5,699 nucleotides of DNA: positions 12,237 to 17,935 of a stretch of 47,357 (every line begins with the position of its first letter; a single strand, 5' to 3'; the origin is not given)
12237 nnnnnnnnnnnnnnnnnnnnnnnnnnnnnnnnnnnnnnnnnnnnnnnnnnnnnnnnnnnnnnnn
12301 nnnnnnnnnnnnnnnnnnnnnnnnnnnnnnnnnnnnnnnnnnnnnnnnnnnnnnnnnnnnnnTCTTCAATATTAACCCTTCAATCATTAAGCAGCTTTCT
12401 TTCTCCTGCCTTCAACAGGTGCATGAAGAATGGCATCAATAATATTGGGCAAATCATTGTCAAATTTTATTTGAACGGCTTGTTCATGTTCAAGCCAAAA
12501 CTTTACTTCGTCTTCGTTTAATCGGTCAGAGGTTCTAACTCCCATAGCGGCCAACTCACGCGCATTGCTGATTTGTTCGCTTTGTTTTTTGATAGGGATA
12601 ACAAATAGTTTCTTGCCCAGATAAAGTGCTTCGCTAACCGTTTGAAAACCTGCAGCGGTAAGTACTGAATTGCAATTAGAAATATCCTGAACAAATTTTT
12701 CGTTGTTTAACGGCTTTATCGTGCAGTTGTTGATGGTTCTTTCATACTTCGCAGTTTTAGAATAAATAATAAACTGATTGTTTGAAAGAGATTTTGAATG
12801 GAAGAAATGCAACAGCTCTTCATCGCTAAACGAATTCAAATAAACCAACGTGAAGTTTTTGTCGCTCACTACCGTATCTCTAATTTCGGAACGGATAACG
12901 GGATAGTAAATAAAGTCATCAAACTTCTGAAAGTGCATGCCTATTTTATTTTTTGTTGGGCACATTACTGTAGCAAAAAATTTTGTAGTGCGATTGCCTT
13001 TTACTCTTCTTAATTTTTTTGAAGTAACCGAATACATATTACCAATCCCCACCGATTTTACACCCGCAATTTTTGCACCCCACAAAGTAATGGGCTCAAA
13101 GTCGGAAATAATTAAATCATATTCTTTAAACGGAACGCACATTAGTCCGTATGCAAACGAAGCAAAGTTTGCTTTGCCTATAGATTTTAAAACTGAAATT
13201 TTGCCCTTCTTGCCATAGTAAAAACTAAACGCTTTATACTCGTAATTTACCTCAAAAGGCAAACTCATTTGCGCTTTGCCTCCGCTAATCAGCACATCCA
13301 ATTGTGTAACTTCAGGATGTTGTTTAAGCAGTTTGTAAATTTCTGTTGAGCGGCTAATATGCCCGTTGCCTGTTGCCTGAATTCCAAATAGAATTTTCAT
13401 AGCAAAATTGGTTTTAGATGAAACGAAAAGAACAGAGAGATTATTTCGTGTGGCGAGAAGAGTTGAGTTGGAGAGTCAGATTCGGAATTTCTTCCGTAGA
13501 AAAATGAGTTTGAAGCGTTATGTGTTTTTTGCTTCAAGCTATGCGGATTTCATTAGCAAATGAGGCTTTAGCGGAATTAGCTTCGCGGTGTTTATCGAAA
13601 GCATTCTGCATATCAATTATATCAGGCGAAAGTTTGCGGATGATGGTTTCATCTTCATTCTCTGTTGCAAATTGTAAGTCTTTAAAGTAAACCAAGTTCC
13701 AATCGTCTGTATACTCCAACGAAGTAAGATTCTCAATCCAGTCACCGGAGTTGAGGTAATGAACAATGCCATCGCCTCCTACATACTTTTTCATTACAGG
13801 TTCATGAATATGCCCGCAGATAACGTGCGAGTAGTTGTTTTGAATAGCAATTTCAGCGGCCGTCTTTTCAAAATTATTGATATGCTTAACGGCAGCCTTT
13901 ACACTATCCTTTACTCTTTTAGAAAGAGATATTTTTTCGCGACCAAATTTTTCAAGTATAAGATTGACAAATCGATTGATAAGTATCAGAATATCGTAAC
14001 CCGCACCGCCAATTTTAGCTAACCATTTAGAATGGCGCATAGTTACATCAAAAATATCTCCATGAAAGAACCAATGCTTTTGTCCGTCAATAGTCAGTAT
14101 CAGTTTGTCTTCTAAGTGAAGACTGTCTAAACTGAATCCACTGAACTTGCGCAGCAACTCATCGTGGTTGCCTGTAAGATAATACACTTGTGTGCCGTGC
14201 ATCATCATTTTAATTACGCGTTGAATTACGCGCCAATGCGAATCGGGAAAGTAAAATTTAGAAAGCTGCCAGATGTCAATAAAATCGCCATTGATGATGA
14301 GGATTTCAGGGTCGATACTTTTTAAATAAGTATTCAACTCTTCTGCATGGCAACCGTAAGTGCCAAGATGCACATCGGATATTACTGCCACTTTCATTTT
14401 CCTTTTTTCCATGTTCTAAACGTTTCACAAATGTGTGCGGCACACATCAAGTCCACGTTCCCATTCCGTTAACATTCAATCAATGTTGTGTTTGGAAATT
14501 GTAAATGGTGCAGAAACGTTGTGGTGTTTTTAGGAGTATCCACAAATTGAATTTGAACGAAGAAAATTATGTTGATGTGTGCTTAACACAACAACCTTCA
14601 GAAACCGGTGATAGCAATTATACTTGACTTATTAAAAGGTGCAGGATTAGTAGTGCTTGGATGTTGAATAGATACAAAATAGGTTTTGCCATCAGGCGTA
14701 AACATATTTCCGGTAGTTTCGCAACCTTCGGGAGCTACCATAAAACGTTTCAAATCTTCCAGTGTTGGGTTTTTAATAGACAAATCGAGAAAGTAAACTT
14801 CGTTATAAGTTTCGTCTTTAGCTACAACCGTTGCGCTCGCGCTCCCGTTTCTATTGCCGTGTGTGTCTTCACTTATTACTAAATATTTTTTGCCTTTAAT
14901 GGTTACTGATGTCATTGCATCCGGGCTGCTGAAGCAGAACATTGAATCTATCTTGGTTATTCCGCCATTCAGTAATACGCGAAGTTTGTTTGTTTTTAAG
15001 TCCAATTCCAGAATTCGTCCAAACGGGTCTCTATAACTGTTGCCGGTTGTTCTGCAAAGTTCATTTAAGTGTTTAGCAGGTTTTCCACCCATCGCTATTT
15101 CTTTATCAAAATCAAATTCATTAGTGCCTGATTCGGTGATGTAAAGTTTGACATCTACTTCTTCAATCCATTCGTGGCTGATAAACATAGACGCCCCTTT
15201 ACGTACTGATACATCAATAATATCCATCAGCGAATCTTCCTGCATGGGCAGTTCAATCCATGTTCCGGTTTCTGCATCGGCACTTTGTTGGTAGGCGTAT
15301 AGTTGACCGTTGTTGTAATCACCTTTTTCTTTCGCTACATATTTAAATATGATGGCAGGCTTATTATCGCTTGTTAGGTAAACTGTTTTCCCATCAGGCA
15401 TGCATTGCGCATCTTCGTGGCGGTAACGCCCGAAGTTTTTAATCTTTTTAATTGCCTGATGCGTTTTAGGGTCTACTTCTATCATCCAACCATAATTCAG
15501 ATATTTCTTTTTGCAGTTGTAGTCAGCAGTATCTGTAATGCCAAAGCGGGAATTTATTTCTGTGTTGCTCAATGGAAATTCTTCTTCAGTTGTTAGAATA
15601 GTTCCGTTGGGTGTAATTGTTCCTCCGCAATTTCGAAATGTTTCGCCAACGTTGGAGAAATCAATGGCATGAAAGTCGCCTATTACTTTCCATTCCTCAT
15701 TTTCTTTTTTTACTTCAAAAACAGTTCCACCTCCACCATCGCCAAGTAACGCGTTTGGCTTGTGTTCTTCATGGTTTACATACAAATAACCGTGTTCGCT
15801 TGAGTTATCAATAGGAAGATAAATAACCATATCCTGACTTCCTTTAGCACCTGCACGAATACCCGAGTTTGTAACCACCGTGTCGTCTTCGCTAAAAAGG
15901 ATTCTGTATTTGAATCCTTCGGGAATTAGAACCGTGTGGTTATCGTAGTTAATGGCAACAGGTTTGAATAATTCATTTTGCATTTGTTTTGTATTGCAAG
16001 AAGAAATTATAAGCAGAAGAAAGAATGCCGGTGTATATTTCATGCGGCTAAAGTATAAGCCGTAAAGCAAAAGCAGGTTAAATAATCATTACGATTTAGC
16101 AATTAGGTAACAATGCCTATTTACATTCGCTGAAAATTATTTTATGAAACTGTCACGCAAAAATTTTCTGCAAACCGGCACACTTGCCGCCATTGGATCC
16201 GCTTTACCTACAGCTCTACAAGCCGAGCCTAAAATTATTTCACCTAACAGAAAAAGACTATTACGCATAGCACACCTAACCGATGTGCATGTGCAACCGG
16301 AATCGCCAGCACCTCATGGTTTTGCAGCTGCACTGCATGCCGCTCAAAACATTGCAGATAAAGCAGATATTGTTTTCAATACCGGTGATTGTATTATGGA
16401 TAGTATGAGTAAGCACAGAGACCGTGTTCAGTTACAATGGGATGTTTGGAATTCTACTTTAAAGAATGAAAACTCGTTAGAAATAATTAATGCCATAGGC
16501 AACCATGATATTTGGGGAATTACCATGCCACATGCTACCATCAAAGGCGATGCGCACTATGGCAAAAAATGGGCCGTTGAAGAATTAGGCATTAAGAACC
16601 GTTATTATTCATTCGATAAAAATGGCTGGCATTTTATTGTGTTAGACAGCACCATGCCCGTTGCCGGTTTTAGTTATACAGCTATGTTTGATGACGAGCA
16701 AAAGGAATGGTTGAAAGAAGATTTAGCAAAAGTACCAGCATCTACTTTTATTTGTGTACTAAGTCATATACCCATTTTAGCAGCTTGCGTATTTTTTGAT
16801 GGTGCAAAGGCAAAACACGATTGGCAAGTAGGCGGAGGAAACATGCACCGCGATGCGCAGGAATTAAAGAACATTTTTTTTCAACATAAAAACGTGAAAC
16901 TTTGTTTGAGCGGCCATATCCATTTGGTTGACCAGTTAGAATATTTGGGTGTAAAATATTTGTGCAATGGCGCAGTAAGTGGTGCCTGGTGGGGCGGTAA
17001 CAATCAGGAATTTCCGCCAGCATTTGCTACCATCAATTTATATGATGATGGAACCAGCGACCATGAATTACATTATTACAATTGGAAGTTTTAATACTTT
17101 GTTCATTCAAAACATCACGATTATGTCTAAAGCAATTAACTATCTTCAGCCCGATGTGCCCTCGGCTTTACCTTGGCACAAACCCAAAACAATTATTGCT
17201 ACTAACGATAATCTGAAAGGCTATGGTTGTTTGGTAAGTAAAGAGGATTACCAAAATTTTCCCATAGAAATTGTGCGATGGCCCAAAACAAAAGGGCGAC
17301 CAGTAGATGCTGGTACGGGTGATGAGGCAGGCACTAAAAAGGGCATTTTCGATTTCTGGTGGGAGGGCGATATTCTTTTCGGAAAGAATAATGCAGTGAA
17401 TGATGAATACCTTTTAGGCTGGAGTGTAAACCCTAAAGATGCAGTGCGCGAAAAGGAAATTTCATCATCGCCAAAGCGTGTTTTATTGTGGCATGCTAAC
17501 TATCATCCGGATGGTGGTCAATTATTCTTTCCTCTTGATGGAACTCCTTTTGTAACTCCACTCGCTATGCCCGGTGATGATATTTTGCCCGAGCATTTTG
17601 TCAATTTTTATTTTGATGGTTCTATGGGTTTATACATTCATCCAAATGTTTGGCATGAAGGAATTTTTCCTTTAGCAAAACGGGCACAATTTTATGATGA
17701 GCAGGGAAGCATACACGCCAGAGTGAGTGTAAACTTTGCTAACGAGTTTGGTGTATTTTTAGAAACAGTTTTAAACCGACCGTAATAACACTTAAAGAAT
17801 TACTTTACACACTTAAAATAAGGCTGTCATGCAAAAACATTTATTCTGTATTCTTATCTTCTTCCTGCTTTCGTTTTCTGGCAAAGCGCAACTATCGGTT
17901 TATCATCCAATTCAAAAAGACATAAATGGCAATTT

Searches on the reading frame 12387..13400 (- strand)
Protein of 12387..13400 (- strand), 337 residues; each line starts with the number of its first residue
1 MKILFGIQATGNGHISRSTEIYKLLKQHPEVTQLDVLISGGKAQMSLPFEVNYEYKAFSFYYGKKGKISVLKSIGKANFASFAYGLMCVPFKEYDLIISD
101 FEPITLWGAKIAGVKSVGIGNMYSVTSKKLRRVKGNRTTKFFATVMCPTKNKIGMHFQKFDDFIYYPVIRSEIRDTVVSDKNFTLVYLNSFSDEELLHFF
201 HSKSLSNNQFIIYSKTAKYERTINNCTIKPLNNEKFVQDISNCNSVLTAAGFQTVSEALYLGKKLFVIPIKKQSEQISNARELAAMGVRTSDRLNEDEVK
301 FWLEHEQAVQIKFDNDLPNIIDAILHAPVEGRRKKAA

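Call 11: search_protein_families(library=pfam, proteins=[window:12387-13400:-])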
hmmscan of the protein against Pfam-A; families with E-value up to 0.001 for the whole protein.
window:12387-13400:- (337 aa): 2 families
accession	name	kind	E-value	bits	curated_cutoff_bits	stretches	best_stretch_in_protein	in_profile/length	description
PF13528.12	Glyco_trans_1_3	-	2.7e-31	109.4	25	1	1-303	1-318/322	Glycosyl transferase family 1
PF04101.22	Glyco_tran_28_C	-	2.9e-06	27.8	22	1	235-288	64-119/166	Glycosyltransferase family 28 C-terminal domain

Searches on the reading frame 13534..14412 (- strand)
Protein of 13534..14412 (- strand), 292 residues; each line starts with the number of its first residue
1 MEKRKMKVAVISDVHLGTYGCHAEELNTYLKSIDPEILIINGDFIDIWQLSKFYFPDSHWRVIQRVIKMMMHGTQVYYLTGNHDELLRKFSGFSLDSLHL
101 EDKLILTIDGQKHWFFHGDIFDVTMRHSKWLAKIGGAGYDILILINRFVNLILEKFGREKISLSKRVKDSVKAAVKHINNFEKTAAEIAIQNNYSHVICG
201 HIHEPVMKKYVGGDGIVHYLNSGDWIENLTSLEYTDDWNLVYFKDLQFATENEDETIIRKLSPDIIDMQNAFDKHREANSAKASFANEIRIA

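Call 11: search_protein_families(library=pfam, proteins=[window:13534-14412:-])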
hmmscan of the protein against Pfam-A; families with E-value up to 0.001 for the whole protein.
window:13534-14412:- (292 aa): 2 families
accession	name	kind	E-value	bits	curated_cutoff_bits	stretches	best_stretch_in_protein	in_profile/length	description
PF00149.33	Metallophos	-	9e-15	56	21.5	1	6-205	1-191/191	Calcineurin-like phosphoesterase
PF12850.12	Metallophos_2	-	1.7e-13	51.3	27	1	6-133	1-102/154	Calcineurin-like phosphoesterase superfamily domain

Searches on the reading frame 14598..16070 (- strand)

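Call 11: search_protein_families(library=pfam, proteins=[window:14598-16070:-])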
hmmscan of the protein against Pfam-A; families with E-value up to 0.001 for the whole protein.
window:14598-16070:- (490 aa): 1 family
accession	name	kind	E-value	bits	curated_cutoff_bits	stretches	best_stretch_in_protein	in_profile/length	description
PF05787.19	PhoX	-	9.6e-48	164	24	1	35-471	3-514/515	Alkaline phosphatase PhoX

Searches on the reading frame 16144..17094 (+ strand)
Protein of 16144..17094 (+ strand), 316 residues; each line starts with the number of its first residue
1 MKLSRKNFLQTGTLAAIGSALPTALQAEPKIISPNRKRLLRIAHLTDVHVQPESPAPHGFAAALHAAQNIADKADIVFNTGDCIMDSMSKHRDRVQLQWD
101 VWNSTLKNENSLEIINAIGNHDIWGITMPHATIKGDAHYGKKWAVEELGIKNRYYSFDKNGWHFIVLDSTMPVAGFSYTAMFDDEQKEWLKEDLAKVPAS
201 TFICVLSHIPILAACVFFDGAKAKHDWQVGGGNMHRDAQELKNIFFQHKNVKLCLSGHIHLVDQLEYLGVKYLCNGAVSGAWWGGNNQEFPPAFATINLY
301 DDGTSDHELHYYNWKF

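Call 11: search_protein_families(library=pfam, proteins=[window:16144-17094:+])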
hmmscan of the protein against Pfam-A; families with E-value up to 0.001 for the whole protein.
window:16144-17094:+ (316 aa): 1 family
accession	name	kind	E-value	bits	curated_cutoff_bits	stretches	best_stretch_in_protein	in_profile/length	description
PF00149.33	Metallophos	-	8.6e-13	49.6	21.5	1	40-260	1-189/191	Calcineurin-like phosphoesterase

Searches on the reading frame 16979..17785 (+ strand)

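Call 11: search_protein_families(library=pfam, proteins=[window:16979-17785:+])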
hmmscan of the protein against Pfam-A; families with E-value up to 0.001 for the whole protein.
window:16979-17785:+ (268 aa): 1 family
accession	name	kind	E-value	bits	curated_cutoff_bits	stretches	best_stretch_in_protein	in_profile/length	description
PF04115.18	Ureidogly_lyase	-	1.9e-07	31.3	23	1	175-239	75-139/162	Ureidoglycolate lyase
